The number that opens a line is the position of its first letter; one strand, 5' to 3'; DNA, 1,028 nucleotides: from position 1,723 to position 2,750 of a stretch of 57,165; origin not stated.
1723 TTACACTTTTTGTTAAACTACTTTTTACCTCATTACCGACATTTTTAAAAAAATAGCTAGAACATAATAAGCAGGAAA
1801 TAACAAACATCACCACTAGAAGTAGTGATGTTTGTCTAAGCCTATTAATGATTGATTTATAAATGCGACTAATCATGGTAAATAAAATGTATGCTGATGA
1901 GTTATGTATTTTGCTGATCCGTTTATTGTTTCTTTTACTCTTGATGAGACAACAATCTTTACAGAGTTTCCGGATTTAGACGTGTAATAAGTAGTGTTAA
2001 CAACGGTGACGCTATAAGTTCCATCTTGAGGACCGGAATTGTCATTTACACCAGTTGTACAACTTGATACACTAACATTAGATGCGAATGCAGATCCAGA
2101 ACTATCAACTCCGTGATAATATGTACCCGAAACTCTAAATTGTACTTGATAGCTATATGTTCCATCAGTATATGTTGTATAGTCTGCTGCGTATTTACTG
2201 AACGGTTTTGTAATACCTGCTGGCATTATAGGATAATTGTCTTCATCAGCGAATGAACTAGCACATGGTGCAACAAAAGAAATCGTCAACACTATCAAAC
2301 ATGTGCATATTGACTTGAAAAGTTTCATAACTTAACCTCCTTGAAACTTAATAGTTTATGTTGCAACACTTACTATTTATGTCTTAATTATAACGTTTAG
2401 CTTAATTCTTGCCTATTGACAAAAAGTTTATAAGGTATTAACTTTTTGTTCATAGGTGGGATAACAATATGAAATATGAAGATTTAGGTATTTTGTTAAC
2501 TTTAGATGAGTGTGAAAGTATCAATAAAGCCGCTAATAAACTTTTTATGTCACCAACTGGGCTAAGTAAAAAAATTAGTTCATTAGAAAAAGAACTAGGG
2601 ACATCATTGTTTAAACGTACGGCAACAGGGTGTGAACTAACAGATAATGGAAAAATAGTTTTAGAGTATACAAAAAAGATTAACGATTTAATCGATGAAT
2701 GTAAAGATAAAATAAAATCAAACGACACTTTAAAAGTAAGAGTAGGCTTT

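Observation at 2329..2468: Diverged but collinear ~120-nt upstream module shared by two secreted-protein genes 35 kb apart, built around a 25-26 bp palindrome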

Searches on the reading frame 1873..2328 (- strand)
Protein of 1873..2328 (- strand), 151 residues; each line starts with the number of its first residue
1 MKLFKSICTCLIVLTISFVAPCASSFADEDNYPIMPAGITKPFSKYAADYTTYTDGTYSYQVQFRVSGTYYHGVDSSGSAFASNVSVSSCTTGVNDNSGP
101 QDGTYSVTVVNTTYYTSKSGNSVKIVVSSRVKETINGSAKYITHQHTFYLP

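Call 9: search_protein_families(library=pfam, proteins=[window:1873-2328:-], max_evalue=0.01)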
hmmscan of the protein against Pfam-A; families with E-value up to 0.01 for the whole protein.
window:1873-2328:- (151 aa): 0 families

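Call 11: find_homologous_proteins(query=window:1873-2328:-)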
Query window:1873-2328:- (151 aa): 13 proteins with E <= 0.001 among 39 candidates.
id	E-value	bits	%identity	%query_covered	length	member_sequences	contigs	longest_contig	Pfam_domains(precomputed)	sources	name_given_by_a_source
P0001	1.2e-92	325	100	100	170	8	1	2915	-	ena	-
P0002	5.4e-82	291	88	100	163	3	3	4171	-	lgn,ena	-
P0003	2.7e-55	204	62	100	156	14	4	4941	-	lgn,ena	-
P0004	5.4e-55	203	64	100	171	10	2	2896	-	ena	-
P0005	5.3e-54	200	60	100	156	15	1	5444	-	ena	-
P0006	9.7e-53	196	60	100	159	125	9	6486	-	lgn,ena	-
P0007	2.1e-52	195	62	100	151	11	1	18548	-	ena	-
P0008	4.2e-52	194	62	100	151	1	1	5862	-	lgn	-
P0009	4.2e-52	194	60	100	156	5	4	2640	-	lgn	-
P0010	4.8e-52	194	62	100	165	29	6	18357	-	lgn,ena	-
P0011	4.4e-51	191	60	100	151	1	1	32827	-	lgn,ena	-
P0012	1.8e-50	189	60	100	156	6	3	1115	-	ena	-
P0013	8.3e-45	170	60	89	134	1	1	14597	-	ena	-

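Call 14: find_encoding_contigs(protein=P0011, flank=6000, max_places=3)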
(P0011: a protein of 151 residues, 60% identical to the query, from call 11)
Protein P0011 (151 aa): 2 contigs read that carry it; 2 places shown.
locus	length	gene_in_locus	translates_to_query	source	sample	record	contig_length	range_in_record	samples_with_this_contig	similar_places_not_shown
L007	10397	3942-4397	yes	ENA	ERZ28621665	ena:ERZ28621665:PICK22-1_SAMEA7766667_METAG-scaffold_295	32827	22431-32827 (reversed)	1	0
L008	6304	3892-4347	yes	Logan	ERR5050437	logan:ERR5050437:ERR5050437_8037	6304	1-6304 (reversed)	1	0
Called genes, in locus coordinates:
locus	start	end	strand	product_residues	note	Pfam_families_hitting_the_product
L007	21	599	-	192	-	-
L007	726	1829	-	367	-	PF02683:DsbD_TM, PF11139:SfLAP (faint), PF13386:DsbD_2, PF00578:AhpC-TSA, PF08534:Redoxin, PF13098:Thioredoxin_2 (faint), PF13905:Thioredoxin_8 (weak)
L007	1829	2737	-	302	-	PF02492:cobW, PF21537:DUF1980_C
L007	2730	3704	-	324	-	PF02492:cobW, PF07683:CobW_C (weak)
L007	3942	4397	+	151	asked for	-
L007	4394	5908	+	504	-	PF12704:MacB_PCD (faint), PF02687:FtsX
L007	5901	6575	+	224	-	PF00005:ABC_tran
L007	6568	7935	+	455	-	PF02687:FtsX (weak)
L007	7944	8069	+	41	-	-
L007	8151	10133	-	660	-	PF02922:CBM_48, PF22019:GlgB_N, PF00128:Alpha-amylase, PF02806:Alpha-amylase_C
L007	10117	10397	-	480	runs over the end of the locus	PF08323:Glyco_transf_5, PF00534:Glycos_transf_1, PF13692:Glyco_trans_1_4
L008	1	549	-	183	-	?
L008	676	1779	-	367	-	PF02683:DsbD_TM, PF11139:SfLAP (faint), PF13386:DsbD_2, PF00578:AhpC-TSA, PF08534:Redoxin, PF13098:Thioredoxin_2 (faint), PF13905:Thioredoxin_8 (weak)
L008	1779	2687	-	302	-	PF02492:cobW, PF21537:DUF1980_C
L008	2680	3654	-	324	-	PF02492:cobW, PF07683:CobW_C (weak)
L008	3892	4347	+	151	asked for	-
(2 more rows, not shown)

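Call 15: find_encoding_contigs(protein=P0007, flank=6000, max_places=3)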
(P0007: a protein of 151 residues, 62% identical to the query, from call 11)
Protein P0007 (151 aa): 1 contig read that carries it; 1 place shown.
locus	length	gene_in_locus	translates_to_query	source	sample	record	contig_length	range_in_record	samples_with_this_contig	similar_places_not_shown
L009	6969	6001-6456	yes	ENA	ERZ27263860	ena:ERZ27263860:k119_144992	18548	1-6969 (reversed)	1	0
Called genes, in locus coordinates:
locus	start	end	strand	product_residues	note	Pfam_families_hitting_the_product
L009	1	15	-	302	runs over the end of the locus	PF02492:cobW, PF21537:DUF1980_C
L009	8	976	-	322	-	PF02492:cobW, PF07683:CobW_C (weak)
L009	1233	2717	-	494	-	-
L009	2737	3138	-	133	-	PF01797:Y1_Tnp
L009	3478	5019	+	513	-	PF22483:Mu-transpos_C_2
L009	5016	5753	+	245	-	PF01695:IstB_IS21, PF20720:nSTAND3 (faint)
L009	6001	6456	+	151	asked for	-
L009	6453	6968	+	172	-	?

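Call 27: find_encoding_contigs(protein=P0010, flank=6000, max_places=4)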
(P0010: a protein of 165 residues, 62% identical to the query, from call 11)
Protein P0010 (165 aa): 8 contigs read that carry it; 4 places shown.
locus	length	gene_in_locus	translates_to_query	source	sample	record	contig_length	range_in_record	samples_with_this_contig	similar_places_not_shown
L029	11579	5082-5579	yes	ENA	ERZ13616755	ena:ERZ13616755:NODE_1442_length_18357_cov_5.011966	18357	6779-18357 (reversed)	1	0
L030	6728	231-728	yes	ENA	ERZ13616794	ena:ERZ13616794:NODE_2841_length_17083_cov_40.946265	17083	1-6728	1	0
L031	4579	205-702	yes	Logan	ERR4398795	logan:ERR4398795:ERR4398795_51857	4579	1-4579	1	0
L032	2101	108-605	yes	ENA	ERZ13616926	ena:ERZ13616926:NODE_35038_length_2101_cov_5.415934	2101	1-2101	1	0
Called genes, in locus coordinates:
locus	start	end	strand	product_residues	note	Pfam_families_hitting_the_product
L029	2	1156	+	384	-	?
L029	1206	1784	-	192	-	-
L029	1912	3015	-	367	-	PF02683:DsbD_TM, PF11139:SfLAP (faint), PF13386:DsbD_2, PF00578:AhpC-TSA, PF08534:Redoxin, PF13905:Thioredoxin_8 (weak)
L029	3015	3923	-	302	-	PF02492:cobW, PF21537:DUF1980_C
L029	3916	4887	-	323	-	PF02492:cobW, PF07683:CobW_C (weak)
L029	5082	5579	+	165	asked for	-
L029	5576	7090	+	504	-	PF12704:MacB_PCD (faint), PF02687:FtsX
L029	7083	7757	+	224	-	PF00005:ABC_tran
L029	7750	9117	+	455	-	PF02687:FtsX (weak)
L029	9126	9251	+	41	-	-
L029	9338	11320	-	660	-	PF02922:CBM_48, PF22019:GlgB_N, PF00128:Alpha-amylase, PF02806:Alpha-amylase_C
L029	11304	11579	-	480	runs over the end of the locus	PF08323:Glyco_transf_5, PF00534:Glycos_transf_1, PF13692:Glyco_trans_1_4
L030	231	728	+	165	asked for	-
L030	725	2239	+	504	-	PF12704:MacB_PCD (faint), PF02687:FtsX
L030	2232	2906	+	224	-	PF00005:ABC_tran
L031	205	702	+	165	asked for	-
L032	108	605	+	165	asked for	-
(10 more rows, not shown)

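Call 28: find_encoding_contigs(protein=P0013, flank=6000, max_places=3)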
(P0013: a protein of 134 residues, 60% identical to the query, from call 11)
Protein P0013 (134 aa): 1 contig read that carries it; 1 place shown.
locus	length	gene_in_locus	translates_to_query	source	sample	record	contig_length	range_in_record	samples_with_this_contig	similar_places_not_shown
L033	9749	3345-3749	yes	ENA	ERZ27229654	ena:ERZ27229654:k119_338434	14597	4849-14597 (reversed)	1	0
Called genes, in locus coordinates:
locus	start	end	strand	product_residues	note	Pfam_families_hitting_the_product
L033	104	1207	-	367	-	PF02683:DsbD_TM, PF11139:SfLAP (weak), PF13386:DsbD_2 (weak), PF00578:AhpC-TSA, PF08534:Redoxin, PF13905:Thioredoxin_8 (weak)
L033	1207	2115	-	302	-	PF02492:cobW, PF21537:DUF1980_C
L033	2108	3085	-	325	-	PF02492:cobW, PF07683:CobW_C (weak)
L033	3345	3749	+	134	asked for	-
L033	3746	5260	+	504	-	PF12704:MacB_PCD (faint), PF02687:FtsX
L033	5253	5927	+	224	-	PF00005:ABC_tran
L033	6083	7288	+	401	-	PF02687:FtsX (weak)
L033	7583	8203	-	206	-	PF00834:Ribul_P_3_epim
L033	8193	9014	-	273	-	PF03437:BtpA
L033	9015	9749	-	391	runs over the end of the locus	PF00465:Fe-ADH, PF13685:Fe-ADH_2 (weak), PF25137:ADH_Fe_C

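Call 29: find_encoding_contigs(protein=P0006, flank=6000, max_places=5)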
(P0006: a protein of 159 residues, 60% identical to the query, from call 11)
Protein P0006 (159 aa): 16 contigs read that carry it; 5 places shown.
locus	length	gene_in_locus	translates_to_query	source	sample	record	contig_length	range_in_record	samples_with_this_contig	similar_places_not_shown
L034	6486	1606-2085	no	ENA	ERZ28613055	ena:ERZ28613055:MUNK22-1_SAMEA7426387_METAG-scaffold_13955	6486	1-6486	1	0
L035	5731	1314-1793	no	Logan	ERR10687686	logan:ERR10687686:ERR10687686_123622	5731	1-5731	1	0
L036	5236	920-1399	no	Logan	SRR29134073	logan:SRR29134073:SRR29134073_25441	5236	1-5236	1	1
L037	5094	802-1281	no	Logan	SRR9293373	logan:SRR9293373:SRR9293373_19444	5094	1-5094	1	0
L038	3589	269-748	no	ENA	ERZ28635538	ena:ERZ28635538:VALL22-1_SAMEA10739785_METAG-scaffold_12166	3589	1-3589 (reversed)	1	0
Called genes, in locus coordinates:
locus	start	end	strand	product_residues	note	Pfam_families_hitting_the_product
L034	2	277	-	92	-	?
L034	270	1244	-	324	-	PF02492:cobW, PF07683:CobW_C (weak)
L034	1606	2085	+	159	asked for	-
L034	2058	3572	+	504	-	PF12704:MacB_PCD (faint), PF02687:FtsX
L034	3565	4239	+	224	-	PF00005:ABC_tran, PF13304:AAA_21 (faint)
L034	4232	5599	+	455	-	PF02687:FtsX (weak)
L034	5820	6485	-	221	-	?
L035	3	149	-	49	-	?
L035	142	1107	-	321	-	PF02492:cobW, PF07683:CobW_C (weak)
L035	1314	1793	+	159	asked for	-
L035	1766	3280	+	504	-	PF12704:MacB_PCD (faint), PF02687:FtsX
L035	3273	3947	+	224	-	PF00005:ABC_tran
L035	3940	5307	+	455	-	PF02687:FtsX (weak)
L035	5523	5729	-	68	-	?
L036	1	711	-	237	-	?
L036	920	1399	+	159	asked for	-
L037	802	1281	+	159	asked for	-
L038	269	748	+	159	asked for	-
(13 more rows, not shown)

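Call 61: search_protein_families(library=ncbifam, proteins=[window:1873-2328:-], max_evalue=0.001)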
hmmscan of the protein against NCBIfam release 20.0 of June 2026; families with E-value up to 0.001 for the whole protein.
window:1873-2328:- (151 aa): 0 families

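Call 63: predict_structure(alignment_id=A3)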
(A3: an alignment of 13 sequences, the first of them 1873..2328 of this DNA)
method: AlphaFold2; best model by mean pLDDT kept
length: 151 residues; sequences in the alignment: 13
mean_pLDDT: 81.7   pTM: 0.67
mean pLDDT of the five models: 81.7, 81.5, 72.4, 68.2, 65.7
residues with pLDDT >= 90: 90; 70-90: 24; 50-70: 9; < 50: 28
segments of 3 or more residues with pLDDT < 50: 13-35
pLDDT, mean of each block of 10 residues (from residue 1): 51 46 40 61 96 93 97 87 94 87 92 94 96 95 97 84
secondary structure, 60 per line:
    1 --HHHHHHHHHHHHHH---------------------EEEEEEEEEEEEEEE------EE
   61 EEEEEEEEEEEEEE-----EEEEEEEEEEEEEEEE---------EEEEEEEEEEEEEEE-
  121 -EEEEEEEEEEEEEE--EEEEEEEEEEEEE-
elements in order: H3-16 E38-52 E59-74 E80-95 E105-119 E122-135 E138-150

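Call 66: fold_search(model_id=the predicted structure, library=pdb)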
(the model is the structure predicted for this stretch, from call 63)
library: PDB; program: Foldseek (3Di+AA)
matches with E <= 10: 718; with E <= 0.001: 0
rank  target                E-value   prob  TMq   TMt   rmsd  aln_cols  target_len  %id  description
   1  3hps_B                2.4e-02  0.82  0.25  0.08  19.6       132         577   14  Crystal structure of Mycobacterium tuberculosis LeuA complexed with ketoisocaproate (KIC) (released 2010-05-19)
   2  8jyz_A                2.4e-02  0.25  0.20  0.15  22.6       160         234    9  Cryo-EM structure of RCD-1 pore from Neurospora crassa (released 2024-05-01)
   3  1sr9_B                2.8e-02  0.84  0.26  0.08  19.6       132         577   13  Crystal Structure of LeuA from Mycobacterium tuberculosis (released 2004-05-18)
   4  3kny                  2.9e-02  0.99  0.35  0.29   6.3       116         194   11  Crystal structure of a two domain protein with unknown function (bt_3535) from bacteroides thetaiotaomicron vpi-5482 at  (released 2009-12-01)
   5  1sr9_A                3.6e-02  0.51  0.23  0.08  23.2       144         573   13  Crystal Structure of LeuA from Mycobacterium tuberculosis (released 2004-05-18)
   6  6yfe_AB               4.0e-02  0.47  0.18  0.22  16.4       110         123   14  Virus-like particle of Beihai levi-like virus 19 (released 2020-09-02)
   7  3fig_B                4.5e-02  0.77  0.26  0.08  17.0       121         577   11  Crystal Structure of Leucine-bound LeuA from Mycobacterium tuberculosis (released 2008-12-23)
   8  3hpz_B                5.2e-02  0.72  0.26  0.08  19.1       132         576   14  Crystal structure of Mycobacterium tuberculosis LeuA complexed with bromopyruvate (released 2010-05-19)
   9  3fig_A                5.5e-02  0.44  0.23  0.08  17.5       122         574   11  Crystal Structure of Leucine-bound LeuA from Mycobacterium tuberculosis (released 2008-12-23)
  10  8jyw_A                6.1e-02  0.10  0.14  0.10  22.3       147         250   10  Cryo-EM structure of the gasdermin pore from Trichoplax adhaerens (released 2024-05-01)
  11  9ccp_A                6.8e-02  0.28  0.20  0.14  27.4       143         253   13  Cryo-EM structure of the EaCDCL pore (released 2025-04-09)
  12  3hpz_A                7.5e-02  0.41  0.23  0.08  19.2       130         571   14  Crystal structure of Mycobacterium tuberculosis LeuA complexed with bromopyruvate (released 2010-05-19)
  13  6cb8                  7.5e-02  0.38  0.25  0.18  16.7       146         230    5  Cryo-EM structure of the Gasdermin A3 membrane pore (released 2018-04-25)
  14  8asr_C                8.8e-02  0.60  0.30  0.33  13.1       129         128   16  The Crystal structure of F46Y mutant of apo agroavidin (released 2023-04-12)
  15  8b0g_H                1.0e-01  0.08  0.15  0.08  16.1       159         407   10  2C9, C5b9-CD59 structure (released 2023-02-22)
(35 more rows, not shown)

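Call 77: search_solved_structures(query=A3, max_evalue=1)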
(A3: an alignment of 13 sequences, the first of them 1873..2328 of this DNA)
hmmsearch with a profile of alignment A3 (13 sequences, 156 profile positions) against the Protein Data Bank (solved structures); distinct sequences matched with E-value up to 1: 1.
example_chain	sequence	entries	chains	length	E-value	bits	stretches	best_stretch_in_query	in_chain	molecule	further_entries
2djm_A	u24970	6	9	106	0.14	15.4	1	29-79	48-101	glucoamylase A | GLUCOAMYLASE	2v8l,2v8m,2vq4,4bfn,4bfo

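Call 79: search_protein_families(library=padloc, proteins=[window:1873-2328:-], max_evalue=0.01)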
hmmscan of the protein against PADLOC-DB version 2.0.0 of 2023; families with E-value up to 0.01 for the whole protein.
window:1873-2328:- (151 aa): 0 families

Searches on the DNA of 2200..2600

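Call 44: search_rna_families(source=window, start=2200, end=2600, threshold=evalue, max_evalue=10)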
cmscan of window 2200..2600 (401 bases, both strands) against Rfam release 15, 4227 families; matches with E-value up to 10: 6.
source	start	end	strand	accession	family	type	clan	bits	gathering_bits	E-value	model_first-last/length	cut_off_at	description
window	2407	2463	+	RF03476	mir-7360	Gene; miRNA;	-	23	47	0.056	1-59/59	no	mir-7360 microRNA precursor family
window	2407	2483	+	RF02705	B_rapa_snoR775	Gene; snRNA; snoRNA; HACA-box;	-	18.9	64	3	1-127/127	no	Brassica rapa small nucleolar RNA 775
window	2490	2556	+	RF02298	TtnuCD22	Gene; snRNA; snoRNA; CD-box;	-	18.7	85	0.53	1-77/77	no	Tetrahymena snoRNA TtnuCD22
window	2408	2462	+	RF03601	MIR7993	Gene; miRNA;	-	18.7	100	0.9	1-138/138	no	MIR7993 microRNA precursor family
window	2261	2364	+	RF01948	KCNQ1OT1_3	Gene; lncRNA;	-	16.3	60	5.9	1-116/116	no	KCNQ1 overlapping transcript 1 conserved region 3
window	2402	2464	+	RF04147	MIR6224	Gene; miRNA;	-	13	171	5.1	1-176/176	no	MIR6224 microRNA precursor family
